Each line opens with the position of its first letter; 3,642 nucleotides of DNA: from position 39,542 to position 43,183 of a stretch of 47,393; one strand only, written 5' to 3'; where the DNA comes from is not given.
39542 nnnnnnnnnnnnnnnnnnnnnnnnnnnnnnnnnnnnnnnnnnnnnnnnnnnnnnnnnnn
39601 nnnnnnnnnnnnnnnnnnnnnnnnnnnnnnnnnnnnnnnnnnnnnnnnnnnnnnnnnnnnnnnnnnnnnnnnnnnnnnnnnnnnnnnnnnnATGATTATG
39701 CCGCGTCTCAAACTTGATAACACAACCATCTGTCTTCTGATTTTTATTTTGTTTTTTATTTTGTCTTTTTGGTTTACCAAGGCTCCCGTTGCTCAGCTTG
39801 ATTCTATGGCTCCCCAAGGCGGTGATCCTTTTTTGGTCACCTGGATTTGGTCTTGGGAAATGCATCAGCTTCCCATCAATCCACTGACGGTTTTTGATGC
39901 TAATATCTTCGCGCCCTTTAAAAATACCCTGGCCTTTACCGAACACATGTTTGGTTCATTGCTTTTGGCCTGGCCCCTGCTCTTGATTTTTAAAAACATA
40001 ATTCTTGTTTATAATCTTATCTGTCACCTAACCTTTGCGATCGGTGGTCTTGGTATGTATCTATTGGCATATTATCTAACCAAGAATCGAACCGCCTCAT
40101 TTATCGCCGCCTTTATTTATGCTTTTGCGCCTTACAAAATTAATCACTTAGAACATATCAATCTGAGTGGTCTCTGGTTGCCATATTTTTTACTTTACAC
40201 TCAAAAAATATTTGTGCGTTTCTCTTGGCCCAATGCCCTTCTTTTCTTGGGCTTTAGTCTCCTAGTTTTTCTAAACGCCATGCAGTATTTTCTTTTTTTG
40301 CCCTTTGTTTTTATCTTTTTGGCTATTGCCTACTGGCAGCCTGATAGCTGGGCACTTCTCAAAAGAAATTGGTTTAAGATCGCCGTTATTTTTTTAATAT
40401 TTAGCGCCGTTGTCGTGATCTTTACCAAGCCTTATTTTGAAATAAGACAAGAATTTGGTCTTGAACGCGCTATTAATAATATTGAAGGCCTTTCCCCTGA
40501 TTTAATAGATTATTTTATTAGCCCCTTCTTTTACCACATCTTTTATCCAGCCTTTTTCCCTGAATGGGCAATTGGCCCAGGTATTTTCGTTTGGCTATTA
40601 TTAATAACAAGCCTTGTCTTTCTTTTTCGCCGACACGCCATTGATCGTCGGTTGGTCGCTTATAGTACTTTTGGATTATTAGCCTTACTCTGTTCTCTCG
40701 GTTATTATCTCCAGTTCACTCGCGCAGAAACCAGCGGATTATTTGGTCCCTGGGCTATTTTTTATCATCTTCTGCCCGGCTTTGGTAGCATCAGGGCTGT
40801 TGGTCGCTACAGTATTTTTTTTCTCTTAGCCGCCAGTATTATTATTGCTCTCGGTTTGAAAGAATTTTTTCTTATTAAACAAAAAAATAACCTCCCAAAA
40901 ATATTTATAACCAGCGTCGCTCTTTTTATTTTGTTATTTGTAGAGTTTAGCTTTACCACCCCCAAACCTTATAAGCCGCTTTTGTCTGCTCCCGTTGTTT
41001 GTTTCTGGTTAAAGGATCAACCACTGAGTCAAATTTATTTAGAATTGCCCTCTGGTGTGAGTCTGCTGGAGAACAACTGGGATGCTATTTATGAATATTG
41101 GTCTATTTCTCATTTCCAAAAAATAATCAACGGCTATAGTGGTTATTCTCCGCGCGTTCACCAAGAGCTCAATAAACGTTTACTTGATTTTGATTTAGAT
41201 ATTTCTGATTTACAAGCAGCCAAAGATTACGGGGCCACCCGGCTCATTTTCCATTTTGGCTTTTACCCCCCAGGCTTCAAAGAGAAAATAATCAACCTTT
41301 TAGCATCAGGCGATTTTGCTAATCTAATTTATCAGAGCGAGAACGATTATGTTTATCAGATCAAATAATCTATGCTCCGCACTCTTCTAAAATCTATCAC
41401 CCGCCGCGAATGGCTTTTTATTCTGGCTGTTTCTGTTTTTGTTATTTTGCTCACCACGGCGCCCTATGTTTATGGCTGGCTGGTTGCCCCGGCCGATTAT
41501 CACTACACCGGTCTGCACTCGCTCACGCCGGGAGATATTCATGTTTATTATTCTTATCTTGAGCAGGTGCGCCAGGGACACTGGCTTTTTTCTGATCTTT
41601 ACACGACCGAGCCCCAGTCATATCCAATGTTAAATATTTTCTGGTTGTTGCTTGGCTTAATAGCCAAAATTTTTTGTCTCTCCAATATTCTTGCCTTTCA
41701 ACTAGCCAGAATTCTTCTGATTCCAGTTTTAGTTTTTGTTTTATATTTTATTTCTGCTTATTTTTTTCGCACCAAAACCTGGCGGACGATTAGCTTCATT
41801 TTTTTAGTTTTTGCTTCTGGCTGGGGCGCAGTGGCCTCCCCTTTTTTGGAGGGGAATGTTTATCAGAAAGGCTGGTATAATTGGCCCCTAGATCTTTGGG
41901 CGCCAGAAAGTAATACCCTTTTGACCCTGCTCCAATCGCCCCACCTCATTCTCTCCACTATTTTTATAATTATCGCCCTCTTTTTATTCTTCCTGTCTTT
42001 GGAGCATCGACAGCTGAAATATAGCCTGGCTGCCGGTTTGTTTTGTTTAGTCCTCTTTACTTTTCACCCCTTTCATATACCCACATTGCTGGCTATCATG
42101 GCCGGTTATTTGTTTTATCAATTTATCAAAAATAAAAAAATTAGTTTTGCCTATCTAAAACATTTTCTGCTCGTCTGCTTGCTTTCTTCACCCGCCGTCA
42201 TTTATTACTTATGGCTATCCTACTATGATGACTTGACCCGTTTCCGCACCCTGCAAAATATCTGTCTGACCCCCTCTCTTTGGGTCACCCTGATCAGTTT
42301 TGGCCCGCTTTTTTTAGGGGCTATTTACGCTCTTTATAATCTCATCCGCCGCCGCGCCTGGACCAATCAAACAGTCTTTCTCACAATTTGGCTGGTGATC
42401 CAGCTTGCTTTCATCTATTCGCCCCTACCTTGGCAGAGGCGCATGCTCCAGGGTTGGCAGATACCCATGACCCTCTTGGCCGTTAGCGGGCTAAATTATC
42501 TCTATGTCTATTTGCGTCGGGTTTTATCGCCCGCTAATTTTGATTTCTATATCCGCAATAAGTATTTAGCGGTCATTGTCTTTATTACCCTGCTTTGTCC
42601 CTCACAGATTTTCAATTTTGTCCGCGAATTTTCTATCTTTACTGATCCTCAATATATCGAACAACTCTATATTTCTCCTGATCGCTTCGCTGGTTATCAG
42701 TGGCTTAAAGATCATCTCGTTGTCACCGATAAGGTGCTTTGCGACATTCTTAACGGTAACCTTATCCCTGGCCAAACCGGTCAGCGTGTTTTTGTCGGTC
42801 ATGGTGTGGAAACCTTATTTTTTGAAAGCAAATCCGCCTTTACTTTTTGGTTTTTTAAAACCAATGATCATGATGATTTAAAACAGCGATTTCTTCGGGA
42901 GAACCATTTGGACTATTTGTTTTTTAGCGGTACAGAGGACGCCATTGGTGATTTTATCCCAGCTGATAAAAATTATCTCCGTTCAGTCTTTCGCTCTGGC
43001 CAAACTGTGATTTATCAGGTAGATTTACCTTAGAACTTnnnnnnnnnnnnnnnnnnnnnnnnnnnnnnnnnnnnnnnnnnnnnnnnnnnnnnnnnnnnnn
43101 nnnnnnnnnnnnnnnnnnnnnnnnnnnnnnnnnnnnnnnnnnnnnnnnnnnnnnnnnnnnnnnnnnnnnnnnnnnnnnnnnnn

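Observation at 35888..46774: Glycosylation supercluster with two translationally coupled 'polyprenyl-P-sugar synthase + GT-C transferase' modules and five large GT-C-like membrane proteins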

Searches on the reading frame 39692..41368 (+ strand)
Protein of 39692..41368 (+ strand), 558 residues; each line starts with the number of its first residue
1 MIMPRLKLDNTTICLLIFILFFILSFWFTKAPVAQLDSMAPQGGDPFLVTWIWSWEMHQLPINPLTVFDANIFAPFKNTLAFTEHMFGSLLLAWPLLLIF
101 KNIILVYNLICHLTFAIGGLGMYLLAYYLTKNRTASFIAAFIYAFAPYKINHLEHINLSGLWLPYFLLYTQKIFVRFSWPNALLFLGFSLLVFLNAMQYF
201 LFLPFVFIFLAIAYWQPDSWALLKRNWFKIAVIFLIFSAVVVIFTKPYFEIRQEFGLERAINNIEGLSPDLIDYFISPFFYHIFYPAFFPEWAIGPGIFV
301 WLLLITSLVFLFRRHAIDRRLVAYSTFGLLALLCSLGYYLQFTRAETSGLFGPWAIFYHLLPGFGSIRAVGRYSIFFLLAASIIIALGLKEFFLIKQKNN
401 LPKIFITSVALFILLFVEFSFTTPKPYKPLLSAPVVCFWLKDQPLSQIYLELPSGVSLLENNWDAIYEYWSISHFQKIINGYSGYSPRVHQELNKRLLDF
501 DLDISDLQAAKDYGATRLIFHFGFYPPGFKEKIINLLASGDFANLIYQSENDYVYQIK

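Call 3: search_protein_families(library=pfam, proteins=[window:39692-41368:+], max_evalue=0.1)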
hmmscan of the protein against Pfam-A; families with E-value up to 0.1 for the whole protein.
window:39692-41368:+ (558 aa): 1 family
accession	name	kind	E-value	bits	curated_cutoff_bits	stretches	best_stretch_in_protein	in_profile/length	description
PF04420.19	CHD5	-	0.0059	16.9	29.3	1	12-61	102-142/159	CHD5-like protein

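Call 4: search_protein_families(library=ncbifam, proteins=[window:39692-41368:+], max_evalue=0.1)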
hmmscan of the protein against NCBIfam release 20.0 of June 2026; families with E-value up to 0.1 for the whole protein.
window:39692-41368:+ (558 aa): 0 families

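Call 10: find_homologous_proteins(query=window:39692-41368:+, max_evalue=0.001)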
Query window:39692-41368:+ (558 aa): 64 proteins with E <= 0.001 among 8000 candidates.
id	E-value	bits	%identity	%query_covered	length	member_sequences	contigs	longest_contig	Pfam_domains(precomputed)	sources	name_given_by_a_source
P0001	0.0e+0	1200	96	100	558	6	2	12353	-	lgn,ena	-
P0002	0.0e+0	1013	80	99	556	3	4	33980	-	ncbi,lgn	-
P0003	2.9e-204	698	59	95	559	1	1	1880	-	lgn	-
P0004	2.8e-203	695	58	95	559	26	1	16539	-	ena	-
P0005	1.7e-197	676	58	99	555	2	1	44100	-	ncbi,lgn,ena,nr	ncbi:YfhO family protein [Candidatus Kuenenbacteria bacterium]|nr:YfhO family protein [Candidatus Ku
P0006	3.0e-186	639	54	99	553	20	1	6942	PF09852.16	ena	-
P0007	7.1e-185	634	57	95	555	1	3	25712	-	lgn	-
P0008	5.7e-178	612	52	95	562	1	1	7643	PF19830.5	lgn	-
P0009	1.3e-174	600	52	95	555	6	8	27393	-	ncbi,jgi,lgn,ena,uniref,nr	ncbi:hypothetical protein COV56_00310 [Candidatus Kuenenbacteria bacterium CG11_big_fil_rev_8_21_14_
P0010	1.2e-168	581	51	97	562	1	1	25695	-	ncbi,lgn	ncbi:MAG: hypothetical protein ABIJ83_02710 [Patescibacteria group bacterium]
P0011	1.2e-166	574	50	97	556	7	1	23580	PF09852.16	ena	-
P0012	1.6e-158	547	49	99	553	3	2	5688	-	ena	-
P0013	6.7e-154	532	64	70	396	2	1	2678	-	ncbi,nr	ncbi:MAG TPA: hypothetical protein P5267_02945, partial [Patescibacteria group bacterium]|nr:hypothe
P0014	3.3e-126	441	44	95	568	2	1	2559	PF19830.5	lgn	-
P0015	9.2e-122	426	41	95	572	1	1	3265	-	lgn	-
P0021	6.0e-105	370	38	97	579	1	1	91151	-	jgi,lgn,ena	-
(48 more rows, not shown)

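Call 20: search_solved_structures(query=A2, max_evalue=10)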
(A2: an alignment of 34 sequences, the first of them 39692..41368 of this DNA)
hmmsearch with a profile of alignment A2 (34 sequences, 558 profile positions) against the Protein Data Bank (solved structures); distinct sequences matched with E-value up to 10: 3.
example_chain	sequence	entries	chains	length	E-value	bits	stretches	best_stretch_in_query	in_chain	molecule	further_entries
7qoj_I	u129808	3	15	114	0.5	11.9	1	393-470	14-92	Tail hub protein B gp39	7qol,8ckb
7qhm_J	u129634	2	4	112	1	10.8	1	276-337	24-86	Hypothetical membrane protein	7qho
5brk_B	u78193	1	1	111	1.8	10.1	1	247-285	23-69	Serine/threonine-protein kinase LATS1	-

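Call 27: search_protein_families(library=pfam, alignment_id=A2, max_evalue=0.01)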
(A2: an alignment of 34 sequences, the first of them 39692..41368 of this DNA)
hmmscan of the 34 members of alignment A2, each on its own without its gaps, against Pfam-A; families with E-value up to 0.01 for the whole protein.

A. member 1, window:39692-41368:+ (558 aa): 1 family
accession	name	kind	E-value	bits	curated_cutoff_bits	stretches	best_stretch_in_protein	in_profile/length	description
PF04420.19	CHD5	-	0.0059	16.9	29.3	0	12-61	102-142/159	CHD5-like protein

B. families by the number of members that match (of 34 scanned): 7 families
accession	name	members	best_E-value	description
PF10131.15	PTPS_related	5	5.9e-09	6-pyruvoyl-tetrahydropterin synthase related domain; membrane protein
PF09852.15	DUF2079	2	8.4e-07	Predicted membrane protein (DUF2079)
PF09586.16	YfhO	1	9.8e-09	Bacterial membrane protein YfhO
PF24677.1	DUF7657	1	0.0006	Domain of unknown function (DUF7657)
PF19510.5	DUF6044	1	0.0012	Protein of unknown function (DUF6044)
PF10060.15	DUF2298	1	0.0032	Uncharacterized membrane protein (DUF2298)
PF04420.19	CHD5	1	0.0059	CHD5-like protein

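Call 28: find_encoding_contigs(protein=P0021, flank=10000, max_places=2)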
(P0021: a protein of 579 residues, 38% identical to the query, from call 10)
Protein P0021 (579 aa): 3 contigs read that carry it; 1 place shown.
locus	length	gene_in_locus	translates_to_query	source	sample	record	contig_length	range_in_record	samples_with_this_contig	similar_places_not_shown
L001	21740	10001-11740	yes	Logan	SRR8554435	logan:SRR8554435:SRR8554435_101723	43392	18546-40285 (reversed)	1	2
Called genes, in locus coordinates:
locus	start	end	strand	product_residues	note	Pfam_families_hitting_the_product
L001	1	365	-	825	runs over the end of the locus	PF02861:Clp_N, PF13191:AAA_16 (weak), PF00004:AAA, PF17871:AAA_lid_9, PF00004:AAA (weak), PF07724:AAA_2, PF07728:AAA_5, PF10431:ClpB_D2-small, +4 more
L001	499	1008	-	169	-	PF02481:DNA_processg_A (weak)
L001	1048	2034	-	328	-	PF00294:PfkB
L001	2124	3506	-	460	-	PF08245:Mur_ligase_M, PF02875:Mur_ligase_C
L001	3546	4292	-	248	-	PF00483:NTP_transferase, PF01128:IspD (faint), PF12804:NTP_transf_3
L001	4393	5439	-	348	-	PF02388:FemAB, PF13480:Acetyltransf_6, PF02388:FemAB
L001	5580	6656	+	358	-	PF10432:bact-PGI_C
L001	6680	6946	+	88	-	PF21699:TM1266-like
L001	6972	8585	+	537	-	-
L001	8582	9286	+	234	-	PF00535:Glycos_transf_2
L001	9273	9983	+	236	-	PF13641:Glyco_tranf_2_3, PF00535:Glycos_transf_2, PF10111:Glyco_tranf_2_2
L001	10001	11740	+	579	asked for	-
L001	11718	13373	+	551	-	-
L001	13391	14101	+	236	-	PF00535:Glycos_transf_2, PF13641:Glyco_tranf_2_3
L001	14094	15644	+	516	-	PF13231:PMT_2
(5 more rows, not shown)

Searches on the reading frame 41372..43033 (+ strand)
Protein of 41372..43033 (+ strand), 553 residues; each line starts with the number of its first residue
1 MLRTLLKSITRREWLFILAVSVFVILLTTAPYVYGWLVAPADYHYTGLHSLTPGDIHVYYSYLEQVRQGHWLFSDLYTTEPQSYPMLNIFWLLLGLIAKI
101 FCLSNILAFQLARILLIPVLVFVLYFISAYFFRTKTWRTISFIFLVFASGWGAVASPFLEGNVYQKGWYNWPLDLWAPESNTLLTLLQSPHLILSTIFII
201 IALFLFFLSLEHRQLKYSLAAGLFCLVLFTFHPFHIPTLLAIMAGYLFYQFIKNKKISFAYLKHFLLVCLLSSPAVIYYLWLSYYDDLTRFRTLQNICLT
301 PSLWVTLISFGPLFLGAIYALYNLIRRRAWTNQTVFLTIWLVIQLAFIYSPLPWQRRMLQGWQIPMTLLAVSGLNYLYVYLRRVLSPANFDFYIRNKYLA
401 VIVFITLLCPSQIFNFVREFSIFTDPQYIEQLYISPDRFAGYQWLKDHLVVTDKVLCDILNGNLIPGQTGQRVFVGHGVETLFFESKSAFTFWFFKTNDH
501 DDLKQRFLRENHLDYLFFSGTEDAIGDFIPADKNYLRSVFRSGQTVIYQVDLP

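Call 3: search_protein_families(library=pfam, proteins=[window:41372-43033:+], max_evalue=0.1)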
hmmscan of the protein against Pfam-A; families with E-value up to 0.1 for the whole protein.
window:41372-43033:+ (553 aa): 0 families

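Call 4: search_protein_families(library=ncbifam, proteins=[window:41372-43033:+], max_evalue=0.1)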
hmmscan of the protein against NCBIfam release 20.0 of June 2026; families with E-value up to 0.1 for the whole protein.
window:41372-43033:+ (553 aa): 0 families

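Call 13: find_homologous_proteins(query=window:41372-43033:+, max_evalue=0.001)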
Query window:41372-43033:+ (553 aa): 160 proteins with E <= 0.001 among 8000 candidates; the best 120 are listed.
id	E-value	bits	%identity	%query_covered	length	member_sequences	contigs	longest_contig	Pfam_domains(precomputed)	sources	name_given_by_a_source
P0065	0.0e+0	1179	93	100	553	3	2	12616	-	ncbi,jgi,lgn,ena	-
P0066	3.2e-260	883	70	100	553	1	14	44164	-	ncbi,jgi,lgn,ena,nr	ncbi:MAG TPA: hypothetical protein PLR18_00315 [bacterium]|nr:hypothetical protein [bacterium]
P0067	3.2e-228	777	63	96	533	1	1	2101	-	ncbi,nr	ncbi:MAG TPA: hypothetical protein P5267_03510, partial [Patescibacteria group bacterium]|nr:hypothe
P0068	3.3e-221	754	61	100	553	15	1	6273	-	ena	-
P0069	3.4e-215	734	58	100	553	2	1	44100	-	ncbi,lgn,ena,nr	ncbi:hypothetical protein GYA54_04045 [Candidatus Kuenenbacteria bacterium]|nr:hypothetical protein 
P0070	7.3e-197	674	54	100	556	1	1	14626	-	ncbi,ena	-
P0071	1.7e-191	656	52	99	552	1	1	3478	-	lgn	-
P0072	3.5e-191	655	52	100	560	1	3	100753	-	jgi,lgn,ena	jgi:hypothetical protein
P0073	3.7e-191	655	54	99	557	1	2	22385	-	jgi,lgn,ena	-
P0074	1.2e-190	653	53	100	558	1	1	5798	-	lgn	-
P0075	1.0e-189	650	53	100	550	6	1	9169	-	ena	-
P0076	4.2e-189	648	53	99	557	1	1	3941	-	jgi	-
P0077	8.4e-188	644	53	100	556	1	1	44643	-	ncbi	-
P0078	1.1e-186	640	52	100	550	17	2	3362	-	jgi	-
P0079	4.7e-185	635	53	99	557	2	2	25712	-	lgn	-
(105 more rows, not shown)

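Call 21: search_solved_structures(query=A3, max_evalue=10)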
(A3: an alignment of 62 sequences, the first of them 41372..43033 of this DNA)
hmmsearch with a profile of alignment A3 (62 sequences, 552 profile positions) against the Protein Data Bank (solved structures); distinct sequences matched with E-value up to 10: 91 (the best 60 are shown).
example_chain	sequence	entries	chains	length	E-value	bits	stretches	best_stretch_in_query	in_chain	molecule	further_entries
9mte_B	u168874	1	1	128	0.016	16.9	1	39-72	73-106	VHH nanobody 47D05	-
7b17_B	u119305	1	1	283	0.018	16.7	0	40-61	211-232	SARS-CoV-2 neutralizing biparatopic nanobody VE,nanobody E from Lama glama,SARS-CoV-2 neut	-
9fxf_A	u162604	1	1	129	0.051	15.2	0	39-61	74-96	VHH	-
6ocd_B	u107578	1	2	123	0.082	14.5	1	31-60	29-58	VHH antibody V6D4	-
8ukv_C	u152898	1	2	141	0.092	14.4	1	38-68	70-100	Nanobody/VHH domain 34E5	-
8s4u_B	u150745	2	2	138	0.097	14.3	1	39-77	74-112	Nanobody 3.4 | Nb3.4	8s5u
7b14_D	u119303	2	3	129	0.1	14.2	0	40-61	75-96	Nanobody against SARS-CoV-2 | VHH E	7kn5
7b18_D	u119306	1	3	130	0.1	14.2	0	40-61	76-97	Nanobody against SARS-CoV-2 VHH E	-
7nk6_F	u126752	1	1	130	0.13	13.9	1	39-75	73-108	Nb8204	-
7nll_A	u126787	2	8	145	0.14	13.8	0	40-60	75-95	Nanobody Fu2 | Fu2 nanobody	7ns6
7ksg_D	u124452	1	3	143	0.14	13.7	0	40-61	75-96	Nanobody against SARS-CoV-2 glycoprotein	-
9qk0_F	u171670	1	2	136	0.17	13.5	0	39-60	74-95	a2VHH25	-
7d30_A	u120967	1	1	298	0.2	13.3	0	40-61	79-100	sybody fusion of MR17-SR31 with a GS linker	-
21tv_A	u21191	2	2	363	0.2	13.3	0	40-60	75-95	Ozoralizumab (OZR) | anti-TNF-alpha nanobodies, TNF30, derived from Ozoralizumab (OZR)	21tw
8xld_B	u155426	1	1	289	0.2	13.2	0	39-60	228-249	Nanobody(Staygold-S2G10)-Nanobody(Staygold-S4F1)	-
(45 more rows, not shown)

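Call 37: search_protein_families(library=pfam, alignment_id=A3, max_evalue=0.01)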
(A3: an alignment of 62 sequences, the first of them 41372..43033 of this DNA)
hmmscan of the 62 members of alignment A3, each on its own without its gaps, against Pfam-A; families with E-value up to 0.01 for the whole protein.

A. member 1, window:41372-43033:+ (553 aa): 0 families

B. families by the number of members that match (of 62 scanned): 2 families
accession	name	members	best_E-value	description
PF20176.3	DUF6541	7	9.6e-08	Family of unknown function (DUF6541)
PF22497.1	DUF6989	1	0.0026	Domain of unknown function (DUF6989)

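Call 47: predict_structure(alignment_id=A3)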
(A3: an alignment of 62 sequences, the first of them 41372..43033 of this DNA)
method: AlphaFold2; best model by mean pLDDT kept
length: 553 residues; sequences in the alignment: 62
mean_pLDDT: 95.0   pTM: 0.94
mean pLDDT of the five models: 95.0, 94.6, 94.5, 94.4, 94.3
residues with pLDDT >= 90: 509; 70-90: 34; 50-70: 7; < 50: 3
segments of 3 or more residues with pLDDT < 50: 163-165
pLDDT, mean of each block of 10 residues (from residue 1): 95 98 98 95 92 87 97 96 94 98 97 98 98 97 98 86 55 92 96 98 98 98 98 96 98 97 98 97 94 87 91 97 97 98 96 91 98 98 97 96 96 94 90 96 98 96 97 95 95 97 98 98 97 98 98 89
secondary structure, 60 per line:
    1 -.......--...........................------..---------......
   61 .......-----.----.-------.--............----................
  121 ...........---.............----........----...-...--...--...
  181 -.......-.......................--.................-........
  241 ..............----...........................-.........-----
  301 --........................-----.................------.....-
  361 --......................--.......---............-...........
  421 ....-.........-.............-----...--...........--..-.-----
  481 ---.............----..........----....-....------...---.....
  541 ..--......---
elements in order: H2-8 H11-37 H55-67 H89-100 H105-131 H135-147 H152-159 H182-188 H190-212 H215-231 H233-254 H259-285 H287-295 H303-326 H332-348 H355-359 H363-384 H387-393 H397-408 H410-424 H426-432 H436-448 E454-456 H459-469 H484-496 H501-510 E515-518 H520-523 E536-542 E545-550

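Call 50: fold_search(model_id=the predicted structure, library=pdb)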
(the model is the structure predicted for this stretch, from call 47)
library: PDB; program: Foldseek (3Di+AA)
matches with E <= 10: 249; with E <= 0.001: 29
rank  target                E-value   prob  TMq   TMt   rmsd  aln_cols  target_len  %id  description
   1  6ezn_F                4.1e-09  1.00  0.56  0.49  12.1       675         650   11  Cryo-EM structure of the yeast oligosaccharyltransferase (OST) complex (released 2018-01-17)
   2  9n9j_I                4.1e-09  1.00  0.54  0.44  11.2       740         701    9  Structure of a GRP94 folding intermediate engaged with a CCDC134- and FKBP11-bound secretory translocon (released 2025-11-19)
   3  8b6l_I                5.8e-09  1.00  0.57  0.48  11.2       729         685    9  Subtomogram average of the human Sec61-TRAP-OSTA-translocon (released 2022-12-07)
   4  8agb_A                2.0e-08  1.00  0.54  0.48  10.1       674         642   12  Structure of yeast oligosaccharylransferase complex with lipid-linked oligosaccharide bound (released 2022-12-07)
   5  8age_A                2.2e-08  1.00  0.58  0.51  10.2       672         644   11  Structure of yeast oligosaccharylransferase complex with acceptor peptide bound (released 2022-12-07)
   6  7oci_F                4.2e-08  1.00  0.58  0.51   9.5       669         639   11  Cryo-EM structure of yeast Ost6p containing oligosaccharyltransferase complex (released 2022-02-16)
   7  6c26_A                1.2e-07  1.00  0.57  0.50  11.7       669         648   11  The Cryo-EM structure of a eukaryotic oligosaccharyl transferase complex (released 2018-01-31)
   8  7zlh_A                1.3e-07  1.00  0.46  0.40  12.1       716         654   11  Cryo-EM structure of C-mannosyltransferase CeDPY19, in apo state, bound to CMT2-Fab and anti-Fab nanobody (released 2023-01-11)
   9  6s7o_A                1.6e-07  1.00  0.56  0.49  12.6       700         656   10  Cryo-EM structure of human oligosaccharyltransferase complex OST-A (released 2019-12-18)
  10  7zli_A                1.8e-07  1.00  0.50  0.44  10.8       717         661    9  Cryo-EM structure of C-mannosyltransferase CeDPY19, in complex with Dol25-P-Man and bound to CMT2-Fab and anti-Fab nan (released 2023-01-11)
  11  6s7t_A                1.9e-07  1.00  0.50  0.41  10.2       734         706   11  Cryo-EM structure of human oligosaccharyltransferase complex OST-B (released 2019-12-18)
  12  3waj                  2.0e-07  1.00  0.57  0.42  12.7       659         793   13  Crystal structure of the Archaeoglobus fulgidus oligosaccharyltransferase (O29867_ARCFU) complex with Zn and sulfate (released 2013-10-30)
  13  5gmy_A                2.3e-07  1.00  0.55  0.38  13.3       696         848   14  Crystal structure of the Archaeoglobus fulgidus oligosaccharyltransferase (O29867_ARCFU) tethered with an acceptor pep (released 2017-02-01)
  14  3wak                  3.0e-07  1.00  0.55  0.38  10.4       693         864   12  Crystal structure of the Archaeoglobus fulgidus oligosaccharyltransferase (O29867_ARCFU) in the apo form (released 2013-10-30)
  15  7zlg_A                5.4e-07  1.00  0.51  0.44  10.9       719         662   10  Cryo-EM structure of C-mannosyltransferase CeDPY19, in complex with acceptor peptide and bound to CMT2-Fab and anti-Fa (released 2023-01-11)
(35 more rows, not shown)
